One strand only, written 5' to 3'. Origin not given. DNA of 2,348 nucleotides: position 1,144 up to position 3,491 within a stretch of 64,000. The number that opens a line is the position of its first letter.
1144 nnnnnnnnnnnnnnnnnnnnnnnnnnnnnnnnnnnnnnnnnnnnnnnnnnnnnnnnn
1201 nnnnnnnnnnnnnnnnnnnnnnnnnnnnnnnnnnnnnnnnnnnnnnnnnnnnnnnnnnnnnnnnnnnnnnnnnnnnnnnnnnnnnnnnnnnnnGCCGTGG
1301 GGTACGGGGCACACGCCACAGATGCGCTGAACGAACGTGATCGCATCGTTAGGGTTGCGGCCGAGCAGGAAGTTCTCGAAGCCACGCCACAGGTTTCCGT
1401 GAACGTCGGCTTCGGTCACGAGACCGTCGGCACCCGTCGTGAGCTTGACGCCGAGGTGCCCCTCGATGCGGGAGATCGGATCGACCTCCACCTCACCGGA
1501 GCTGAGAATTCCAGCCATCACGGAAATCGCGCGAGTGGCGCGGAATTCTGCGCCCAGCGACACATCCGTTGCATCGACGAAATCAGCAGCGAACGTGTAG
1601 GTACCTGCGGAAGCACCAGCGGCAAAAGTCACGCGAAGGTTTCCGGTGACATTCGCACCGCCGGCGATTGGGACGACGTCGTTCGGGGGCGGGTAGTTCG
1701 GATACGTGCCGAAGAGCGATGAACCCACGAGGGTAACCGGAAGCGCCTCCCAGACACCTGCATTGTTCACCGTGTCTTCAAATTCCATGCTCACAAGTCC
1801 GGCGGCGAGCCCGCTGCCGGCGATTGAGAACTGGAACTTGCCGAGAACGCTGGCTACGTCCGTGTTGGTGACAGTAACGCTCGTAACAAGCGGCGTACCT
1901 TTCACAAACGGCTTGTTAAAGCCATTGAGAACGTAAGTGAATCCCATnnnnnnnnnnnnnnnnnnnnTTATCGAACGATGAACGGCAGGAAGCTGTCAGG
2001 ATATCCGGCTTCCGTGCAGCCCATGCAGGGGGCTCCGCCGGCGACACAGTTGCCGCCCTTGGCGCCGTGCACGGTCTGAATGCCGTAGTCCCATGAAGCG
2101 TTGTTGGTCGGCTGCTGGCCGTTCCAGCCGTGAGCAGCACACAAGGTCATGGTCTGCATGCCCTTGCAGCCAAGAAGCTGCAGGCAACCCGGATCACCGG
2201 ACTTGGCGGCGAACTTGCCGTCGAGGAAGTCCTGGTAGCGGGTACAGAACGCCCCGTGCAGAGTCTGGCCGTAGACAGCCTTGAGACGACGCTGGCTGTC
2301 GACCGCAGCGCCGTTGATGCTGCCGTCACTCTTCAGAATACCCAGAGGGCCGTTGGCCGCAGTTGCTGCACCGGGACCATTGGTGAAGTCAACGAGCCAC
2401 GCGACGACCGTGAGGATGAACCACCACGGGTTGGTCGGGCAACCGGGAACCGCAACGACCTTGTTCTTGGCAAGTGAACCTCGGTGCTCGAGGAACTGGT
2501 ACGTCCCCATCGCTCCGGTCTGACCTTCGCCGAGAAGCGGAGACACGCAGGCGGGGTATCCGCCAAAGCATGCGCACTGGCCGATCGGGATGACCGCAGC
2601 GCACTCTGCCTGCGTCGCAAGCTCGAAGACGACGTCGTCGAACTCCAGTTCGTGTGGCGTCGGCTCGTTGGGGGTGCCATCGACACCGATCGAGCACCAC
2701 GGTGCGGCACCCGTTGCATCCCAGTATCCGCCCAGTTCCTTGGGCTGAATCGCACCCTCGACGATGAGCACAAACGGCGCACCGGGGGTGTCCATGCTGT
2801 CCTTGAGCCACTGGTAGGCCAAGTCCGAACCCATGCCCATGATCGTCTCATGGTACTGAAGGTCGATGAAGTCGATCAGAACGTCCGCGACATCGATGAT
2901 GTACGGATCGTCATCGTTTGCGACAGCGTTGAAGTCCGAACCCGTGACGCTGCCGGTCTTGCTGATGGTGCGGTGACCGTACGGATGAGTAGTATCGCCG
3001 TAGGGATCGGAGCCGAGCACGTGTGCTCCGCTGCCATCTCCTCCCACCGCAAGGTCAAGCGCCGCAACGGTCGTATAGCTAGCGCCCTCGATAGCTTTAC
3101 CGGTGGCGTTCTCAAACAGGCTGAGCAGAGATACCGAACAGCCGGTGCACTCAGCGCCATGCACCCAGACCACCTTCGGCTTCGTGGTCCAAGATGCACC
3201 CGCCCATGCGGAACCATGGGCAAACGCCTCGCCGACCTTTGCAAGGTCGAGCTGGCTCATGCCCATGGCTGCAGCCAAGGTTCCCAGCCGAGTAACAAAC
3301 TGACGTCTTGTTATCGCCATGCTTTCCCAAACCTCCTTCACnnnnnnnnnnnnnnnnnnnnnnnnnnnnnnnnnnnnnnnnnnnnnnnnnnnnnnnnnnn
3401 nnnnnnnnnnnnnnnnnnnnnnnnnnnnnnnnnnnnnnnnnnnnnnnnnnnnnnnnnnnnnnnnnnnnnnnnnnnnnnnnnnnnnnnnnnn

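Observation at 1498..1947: ~150-aa beta-rich N-terminal extension on the [NiFe]-hydrogenase large subunit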

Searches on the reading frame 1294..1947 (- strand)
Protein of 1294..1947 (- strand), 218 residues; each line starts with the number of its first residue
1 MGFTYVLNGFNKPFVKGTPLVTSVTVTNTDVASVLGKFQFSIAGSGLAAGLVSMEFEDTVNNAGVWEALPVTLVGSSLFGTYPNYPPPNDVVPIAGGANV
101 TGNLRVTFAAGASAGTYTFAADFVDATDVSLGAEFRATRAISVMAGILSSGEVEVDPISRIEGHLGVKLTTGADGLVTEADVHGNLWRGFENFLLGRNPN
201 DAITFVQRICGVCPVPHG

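Call 31: find_related_loci(query=A1, collection=genome_contigs, flank=4000)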
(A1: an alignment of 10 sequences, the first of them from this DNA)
Query A1 (218 aa) in genome_contigs; peptide patterns used: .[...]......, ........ (x = any residue, [..] = any of these).
600 stretches matched a pattern (row limit reached: there are more); 583 encode a relative of the query (tblastn E <= 1e-3); the best 80 are kept; 80 distinct loci.
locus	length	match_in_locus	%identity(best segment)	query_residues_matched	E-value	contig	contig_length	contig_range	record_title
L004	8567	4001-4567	49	31-218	1e-49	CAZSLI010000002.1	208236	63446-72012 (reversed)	MAG TPA_asm: uncultured Eubacteriales bacterium isolate binchicken_co152_201 genome assembly, contig: NODE_53_length_208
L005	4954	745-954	83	149-218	2e-36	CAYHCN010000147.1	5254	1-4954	MAG TPA_asm: uncultured Eubacteriales bacterium isolate ERP119294_co4_461 genome assembly, contig: NODE_20831_length_525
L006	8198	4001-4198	80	153-218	1e-33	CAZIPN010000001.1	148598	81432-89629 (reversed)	MAG TPA_asm: uncultured Eubacteriales bacterium isolate SRP185410_co2_410 genome assembly, contig: NODE_47_length_148598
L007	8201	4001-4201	82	153-218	4e-32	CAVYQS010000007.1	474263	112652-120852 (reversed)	MAG: uncultured Actinomycetes bacterium isolate MFD04716.bin.1.58 genome assembly, contig: contig_33400, whole genome sh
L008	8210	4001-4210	76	148-218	1e-31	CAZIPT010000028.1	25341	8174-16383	MAG TPA_asm: uncultured Eubacteriales bacterium isolate SRP302447_co1_108 genome assembly, contig: NODE_5256_length_2534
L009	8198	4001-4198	80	154-218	7e-31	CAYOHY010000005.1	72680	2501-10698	MAG TPA_asm: uncultured Eubacteriales bacterium isolate binchicken_co152_248 genome assembly, contig: NODE_405_length_72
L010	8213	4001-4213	70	150-217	6e-30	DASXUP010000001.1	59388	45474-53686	MAG TPA_asm: Coriobacteriia bacterium isolate SMAG_U4721 k141_20970, whole genome shotgun sequence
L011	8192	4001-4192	74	154-218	4e-28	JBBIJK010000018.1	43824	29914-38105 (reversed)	MAG: Actinomycetota bacterium isolate BR2F70218_bin_160 NODE_407_length_43824_cov_12.520620, whole genome shotgun sequen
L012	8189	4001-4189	62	155-217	2e-22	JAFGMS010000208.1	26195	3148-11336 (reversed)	MAG: Anaerolineae bacterium isolate Zod_Metabat.487 k87_4604538, whole genome shotgun sequence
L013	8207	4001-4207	57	149-218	4e-22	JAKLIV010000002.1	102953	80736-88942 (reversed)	MAG: Spirochaetes bacterium isolate RA.bin95 RA.bin95_2, whole genome shotgun sequence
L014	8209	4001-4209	86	149-218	7e-26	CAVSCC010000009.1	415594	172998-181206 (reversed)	MAG: uncultured Coriobacteriia bacterium isolate MFD02979.bin.2.170 genome assembly, contig: contig_49275, whole genome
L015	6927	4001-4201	61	155-218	6e-22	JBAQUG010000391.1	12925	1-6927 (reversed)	MAG: Victivallales bacterium isolate MFD12006_ilm_asm_bin38 k127_136700, whole genome shotgun sequence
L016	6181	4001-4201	61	155-218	5e-22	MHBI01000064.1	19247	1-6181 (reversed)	MAG: Lentisphaerae bacterium GWF2_50_93 gwf2_scaffold_3459, whole genome shotgun sequence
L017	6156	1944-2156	56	147-218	2e-21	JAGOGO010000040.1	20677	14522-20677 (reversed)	MAG: Deltaproteobacteria bacterium isolate Go_SlDig_bin_103 Go_SlDig_7273_length_20677_cov_7.870560, whole genome shotgu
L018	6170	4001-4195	53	152-217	2e-20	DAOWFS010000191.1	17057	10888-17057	MAG TPA_asm: Desulfobacterales bacterium isolate CSMAG_1971 CSMAG_1971_k141_1181235_length_17057_cov_16.9800, whole geno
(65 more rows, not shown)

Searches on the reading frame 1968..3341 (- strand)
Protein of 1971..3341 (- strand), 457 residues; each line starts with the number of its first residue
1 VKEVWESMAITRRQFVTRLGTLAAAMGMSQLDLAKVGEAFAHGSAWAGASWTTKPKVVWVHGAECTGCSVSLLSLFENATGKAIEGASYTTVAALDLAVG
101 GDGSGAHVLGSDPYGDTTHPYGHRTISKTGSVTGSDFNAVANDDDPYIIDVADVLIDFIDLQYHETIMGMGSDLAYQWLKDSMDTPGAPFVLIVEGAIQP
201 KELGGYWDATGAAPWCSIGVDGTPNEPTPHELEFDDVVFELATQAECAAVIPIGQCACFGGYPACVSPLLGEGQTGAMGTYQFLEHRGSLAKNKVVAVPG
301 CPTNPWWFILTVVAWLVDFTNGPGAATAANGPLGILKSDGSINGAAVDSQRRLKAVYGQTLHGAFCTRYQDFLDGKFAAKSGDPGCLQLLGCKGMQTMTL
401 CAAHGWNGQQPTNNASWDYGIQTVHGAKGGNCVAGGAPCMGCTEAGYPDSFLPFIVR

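Call 5: search_protein_families(library=pfam, proteins=[window:1971-3341:-], max_evalue=1)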
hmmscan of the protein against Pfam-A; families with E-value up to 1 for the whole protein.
window:1971-3341:- (457 aa): 2 families
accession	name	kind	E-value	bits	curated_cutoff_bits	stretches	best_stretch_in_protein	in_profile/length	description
PF14720.11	NiFe_hyd_SSU_C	-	9.9e-15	55.1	27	2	357-410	1-54/80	NiFe/NiFeSe hydrogenase small subunit C-terminal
PF01058.29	Oxidored_q6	-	1.3e-14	54.4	27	1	151-314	15-127/128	NADH ubiquinone oxidoreductase, 20 Kd subunit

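Call 6: search_protein_families(library=ncbifam, proteins=[window:1971-3341:-], max_evalue=1)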
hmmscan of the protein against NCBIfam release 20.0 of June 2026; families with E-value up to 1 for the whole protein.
window:1971-3341:- (457 aa): 6 families
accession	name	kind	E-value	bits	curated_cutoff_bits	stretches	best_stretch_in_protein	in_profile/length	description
NF045520.1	H2_NiFeSe_small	exception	3.8e-43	148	470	2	142-455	59-312/314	NiFeSe hydrogenase small subunit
TIGR00391.1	hydA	subfamily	3.8e-23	82.2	179.5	4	7-74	12-70/365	hydrogenase small subunit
NF007779.0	PRK10468.1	equivalog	8.1e-21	74.4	659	4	245-323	146-212/372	hydrogenase 2 small subunit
TIGR01409.1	TAT_signal_seq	domain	0.008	16.5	16.7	1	10-41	1-29/29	twin-arginine translocation signal domain-containing protein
NF033178.1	auto_BigA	exception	0.014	12.3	3400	1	48-150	307-409/1875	autotransporter adhesin BigA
TIGR03294.1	FrhG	equivalog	0.083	12.6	245.5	0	55-77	2-24/228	coenzyme F420 hydrogenase subunit gamma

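Call 7: find_encoding_contigs(protein=window:1968-3320:-, flank=10000, max_places=6)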
Protein window:1968-3320:- (450 aa): no gene with exactly this product is on record in the collection.
